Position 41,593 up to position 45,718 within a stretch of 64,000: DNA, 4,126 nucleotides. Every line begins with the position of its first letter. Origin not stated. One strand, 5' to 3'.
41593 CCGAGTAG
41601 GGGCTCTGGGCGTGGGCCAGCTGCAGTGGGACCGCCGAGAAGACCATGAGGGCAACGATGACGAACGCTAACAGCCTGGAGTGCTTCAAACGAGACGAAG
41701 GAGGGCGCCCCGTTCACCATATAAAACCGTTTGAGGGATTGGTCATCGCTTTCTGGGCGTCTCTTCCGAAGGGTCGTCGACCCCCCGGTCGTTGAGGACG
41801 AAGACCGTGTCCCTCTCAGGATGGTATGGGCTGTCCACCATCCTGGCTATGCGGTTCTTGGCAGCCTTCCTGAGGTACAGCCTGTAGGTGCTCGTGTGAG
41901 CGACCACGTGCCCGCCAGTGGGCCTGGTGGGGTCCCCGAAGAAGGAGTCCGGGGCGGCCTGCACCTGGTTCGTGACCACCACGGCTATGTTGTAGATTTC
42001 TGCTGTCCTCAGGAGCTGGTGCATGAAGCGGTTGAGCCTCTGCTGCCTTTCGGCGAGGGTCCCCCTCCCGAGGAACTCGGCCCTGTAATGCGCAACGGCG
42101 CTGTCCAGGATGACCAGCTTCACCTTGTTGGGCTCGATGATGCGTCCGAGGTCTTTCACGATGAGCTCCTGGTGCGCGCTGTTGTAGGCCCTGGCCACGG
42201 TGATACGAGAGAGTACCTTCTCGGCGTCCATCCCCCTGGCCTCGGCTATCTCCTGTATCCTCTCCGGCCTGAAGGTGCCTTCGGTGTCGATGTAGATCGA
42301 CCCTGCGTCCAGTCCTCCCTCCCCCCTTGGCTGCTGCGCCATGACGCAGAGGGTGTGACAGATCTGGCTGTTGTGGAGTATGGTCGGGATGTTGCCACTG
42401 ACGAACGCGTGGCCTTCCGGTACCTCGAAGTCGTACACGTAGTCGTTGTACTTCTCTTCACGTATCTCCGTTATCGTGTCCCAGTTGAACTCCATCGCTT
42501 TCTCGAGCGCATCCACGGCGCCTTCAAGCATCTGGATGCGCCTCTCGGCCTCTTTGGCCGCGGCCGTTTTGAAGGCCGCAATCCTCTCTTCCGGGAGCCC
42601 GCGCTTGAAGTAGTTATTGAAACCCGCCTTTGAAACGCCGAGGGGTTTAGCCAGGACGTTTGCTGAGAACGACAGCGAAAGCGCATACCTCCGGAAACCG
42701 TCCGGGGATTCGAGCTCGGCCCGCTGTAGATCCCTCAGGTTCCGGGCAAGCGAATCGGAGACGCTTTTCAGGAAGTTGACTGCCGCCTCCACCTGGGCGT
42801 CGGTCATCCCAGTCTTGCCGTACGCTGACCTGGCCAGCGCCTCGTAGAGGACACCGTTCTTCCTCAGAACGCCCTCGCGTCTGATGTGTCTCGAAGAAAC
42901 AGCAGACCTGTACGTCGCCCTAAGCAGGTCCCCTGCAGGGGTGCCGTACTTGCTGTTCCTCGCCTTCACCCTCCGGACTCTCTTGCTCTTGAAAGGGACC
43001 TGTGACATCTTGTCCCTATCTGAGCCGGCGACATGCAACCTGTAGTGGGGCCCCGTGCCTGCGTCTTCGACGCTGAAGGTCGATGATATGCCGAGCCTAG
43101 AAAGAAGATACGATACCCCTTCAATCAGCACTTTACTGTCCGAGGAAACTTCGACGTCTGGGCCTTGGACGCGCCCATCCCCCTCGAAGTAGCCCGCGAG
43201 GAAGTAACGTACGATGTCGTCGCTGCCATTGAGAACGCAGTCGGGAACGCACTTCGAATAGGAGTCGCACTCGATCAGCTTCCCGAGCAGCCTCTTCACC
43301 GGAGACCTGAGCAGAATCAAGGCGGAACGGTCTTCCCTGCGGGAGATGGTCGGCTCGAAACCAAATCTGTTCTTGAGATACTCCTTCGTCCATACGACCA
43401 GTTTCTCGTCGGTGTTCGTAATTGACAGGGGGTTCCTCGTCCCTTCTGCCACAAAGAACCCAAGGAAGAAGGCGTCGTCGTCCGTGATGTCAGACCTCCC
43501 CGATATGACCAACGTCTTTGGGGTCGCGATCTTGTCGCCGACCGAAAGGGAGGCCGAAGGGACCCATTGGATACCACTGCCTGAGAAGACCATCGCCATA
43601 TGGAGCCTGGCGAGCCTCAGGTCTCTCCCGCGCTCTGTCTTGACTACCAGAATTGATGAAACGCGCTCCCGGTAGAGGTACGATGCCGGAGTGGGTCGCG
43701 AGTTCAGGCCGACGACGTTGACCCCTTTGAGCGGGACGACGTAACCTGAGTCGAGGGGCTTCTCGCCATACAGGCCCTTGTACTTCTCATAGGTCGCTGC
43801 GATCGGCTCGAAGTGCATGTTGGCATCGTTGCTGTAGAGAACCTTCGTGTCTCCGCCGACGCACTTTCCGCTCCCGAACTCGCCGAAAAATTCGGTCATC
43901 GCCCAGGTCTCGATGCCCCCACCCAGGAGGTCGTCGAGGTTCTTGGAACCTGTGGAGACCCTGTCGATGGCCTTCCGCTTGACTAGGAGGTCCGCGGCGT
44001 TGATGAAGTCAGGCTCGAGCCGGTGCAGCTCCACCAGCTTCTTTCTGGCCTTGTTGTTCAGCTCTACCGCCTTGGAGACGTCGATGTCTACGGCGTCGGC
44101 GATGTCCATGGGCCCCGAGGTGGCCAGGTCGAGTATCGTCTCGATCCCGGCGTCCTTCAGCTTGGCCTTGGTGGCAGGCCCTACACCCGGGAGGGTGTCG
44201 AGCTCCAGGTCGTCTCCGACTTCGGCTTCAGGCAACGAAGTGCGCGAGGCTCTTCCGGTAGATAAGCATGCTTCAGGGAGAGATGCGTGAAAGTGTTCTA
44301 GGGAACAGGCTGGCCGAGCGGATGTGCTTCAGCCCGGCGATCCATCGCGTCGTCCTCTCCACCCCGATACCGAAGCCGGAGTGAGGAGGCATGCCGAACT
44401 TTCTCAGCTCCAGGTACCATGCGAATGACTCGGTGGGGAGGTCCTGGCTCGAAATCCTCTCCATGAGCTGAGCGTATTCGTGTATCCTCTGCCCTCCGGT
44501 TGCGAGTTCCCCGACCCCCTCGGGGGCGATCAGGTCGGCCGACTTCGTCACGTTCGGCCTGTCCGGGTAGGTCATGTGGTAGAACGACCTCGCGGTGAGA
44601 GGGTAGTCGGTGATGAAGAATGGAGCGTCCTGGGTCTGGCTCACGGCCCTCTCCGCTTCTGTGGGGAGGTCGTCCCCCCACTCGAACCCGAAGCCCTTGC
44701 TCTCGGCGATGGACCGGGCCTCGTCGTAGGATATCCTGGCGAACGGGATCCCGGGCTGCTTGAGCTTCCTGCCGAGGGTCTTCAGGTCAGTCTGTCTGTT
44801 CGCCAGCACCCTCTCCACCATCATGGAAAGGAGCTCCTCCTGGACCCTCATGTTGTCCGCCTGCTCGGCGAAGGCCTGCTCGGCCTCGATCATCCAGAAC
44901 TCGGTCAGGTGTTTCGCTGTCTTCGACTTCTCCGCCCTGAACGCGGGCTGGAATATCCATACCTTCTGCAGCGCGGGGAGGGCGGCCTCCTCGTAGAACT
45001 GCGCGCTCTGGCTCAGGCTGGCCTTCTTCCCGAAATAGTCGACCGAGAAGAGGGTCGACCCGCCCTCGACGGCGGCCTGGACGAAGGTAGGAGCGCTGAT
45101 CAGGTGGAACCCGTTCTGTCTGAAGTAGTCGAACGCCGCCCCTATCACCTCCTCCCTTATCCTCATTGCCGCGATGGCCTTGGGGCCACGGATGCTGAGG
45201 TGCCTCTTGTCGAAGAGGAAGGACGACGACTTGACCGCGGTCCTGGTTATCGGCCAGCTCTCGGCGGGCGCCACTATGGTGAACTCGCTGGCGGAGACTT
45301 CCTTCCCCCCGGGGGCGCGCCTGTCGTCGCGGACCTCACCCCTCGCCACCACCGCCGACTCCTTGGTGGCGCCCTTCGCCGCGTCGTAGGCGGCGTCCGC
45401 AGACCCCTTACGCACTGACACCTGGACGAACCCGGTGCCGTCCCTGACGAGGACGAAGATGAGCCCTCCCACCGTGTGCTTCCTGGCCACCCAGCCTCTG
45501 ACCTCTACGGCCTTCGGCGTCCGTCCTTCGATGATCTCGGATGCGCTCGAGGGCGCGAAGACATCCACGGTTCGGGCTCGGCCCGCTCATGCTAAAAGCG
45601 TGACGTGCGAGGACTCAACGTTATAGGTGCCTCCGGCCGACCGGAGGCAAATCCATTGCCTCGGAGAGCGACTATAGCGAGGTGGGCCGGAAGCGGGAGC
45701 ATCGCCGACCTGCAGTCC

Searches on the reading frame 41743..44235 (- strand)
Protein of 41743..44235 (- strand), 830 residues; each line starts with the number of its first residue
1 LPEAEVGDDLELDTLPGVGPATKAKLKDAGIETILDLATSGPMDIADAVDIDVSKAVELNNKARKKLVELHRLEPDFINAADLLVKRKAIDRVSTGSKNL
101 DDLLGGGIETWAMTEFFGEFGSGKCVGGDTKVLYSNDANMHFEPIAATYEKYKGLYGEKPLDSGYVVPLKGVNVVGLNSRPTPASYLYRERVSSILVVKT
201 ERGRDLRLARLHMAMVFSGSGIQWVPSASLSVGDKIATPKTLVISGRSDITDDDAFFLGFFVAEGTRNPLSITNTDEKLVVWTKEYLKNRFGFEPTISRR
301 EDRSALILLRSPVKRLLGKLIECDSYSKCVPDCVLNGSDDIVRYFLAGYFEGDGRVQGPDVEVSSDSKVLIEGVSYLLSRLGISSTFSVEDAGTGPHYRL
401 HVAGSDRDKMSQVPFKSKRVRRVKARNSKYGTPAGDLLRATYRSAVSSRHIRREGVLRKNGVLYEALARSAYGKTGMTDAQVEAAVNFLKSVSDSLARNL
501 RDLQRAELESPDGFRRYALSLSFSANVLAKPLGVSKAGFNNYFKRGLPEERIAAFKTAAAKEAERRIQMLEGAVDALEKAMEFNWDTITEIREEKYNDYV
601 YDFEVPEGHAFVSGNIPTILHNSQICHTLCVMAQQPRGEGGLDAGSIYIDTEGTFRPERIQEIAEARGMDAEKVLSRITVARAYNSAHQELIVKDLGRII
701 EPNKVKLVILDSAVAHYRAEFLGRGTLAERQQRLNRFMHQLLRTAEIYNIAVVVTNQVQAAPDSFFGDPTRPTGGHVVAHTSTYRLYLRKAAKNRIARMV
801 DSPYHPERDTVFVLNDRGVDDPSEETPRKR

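Call 91: search_protein_families(library=pfam, proteins=[window:41743-44235:-], max_evalue=0.001)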
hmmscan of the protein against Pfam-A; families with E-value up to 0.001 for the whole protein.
window:41743-44235:- (830 aa): 6 families
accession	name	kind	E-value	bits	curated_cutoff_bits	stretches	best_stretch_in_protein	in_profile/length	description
PF08423.17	Rad51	-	1e-80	270.9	22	2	622-822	39-244/244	Rad51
PF14528.11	LAGLIDADG_3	-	2.9e-18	66.3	22.5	1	341-405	2-71/82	LAGLIDADG-like domain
PF14890.11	Intein_splicing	-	1.2e-10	41.9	35.8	1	188-622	42-155/155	Intein splicing domain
PF00154.27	RecA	-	4.2e-07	30.1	27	1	647-793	84-223/262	recA bacterial DNA recombination protein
PF14520.12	HHH_5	-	4e-06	27.6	27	1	10-57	2-49/57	Helix-hairpin-helix domain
PF21999.2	IMS_HHH_1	-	0.00047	21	27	0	14-39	2-27/53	DNA polymerase-iota, thumb domain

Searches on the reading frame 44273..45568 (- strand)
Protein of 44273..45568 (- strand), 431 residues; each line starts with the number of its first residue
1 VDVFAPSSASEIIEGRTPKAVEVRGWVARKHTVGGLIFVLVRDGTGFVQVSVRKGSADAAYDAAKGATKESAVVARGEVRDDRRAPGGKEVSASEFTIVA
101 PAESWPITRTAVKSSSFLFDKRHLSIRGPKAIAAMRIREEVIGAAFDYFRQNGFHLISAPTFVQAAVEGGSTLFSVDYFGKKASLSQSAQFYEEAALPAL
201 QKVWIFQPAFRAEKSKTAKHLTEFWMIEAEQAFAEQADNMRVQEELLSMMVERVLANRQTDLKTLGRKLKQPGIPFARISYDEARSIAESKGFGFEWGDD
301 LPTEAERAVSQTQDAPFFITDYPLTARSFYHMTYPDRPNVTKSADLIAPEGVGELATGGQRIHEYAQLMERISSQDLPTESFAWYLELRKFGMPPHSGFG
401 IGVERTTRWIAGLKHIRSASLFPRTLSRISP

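Call 91: search_protein_families(library=pfam, proteins=[window:44273-45568:-], max_evalue=0.001)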
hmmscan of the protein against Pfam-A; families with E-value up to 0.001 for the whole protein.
window:44273-45568:- (431 aa): 2 families
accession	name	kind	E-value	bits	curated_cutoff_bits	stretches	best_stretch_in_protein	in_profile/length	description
PF00152.25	tRNA-synt_2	-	2.1e-66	224.5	25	1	117-425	4-307/308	tRNA synthetases class II (D, K and N)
PF01336.31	tRNA_anti-codon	-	1.3e-12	47.9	27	1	21-99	1-75/75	OB-fold nucleic acid binding domain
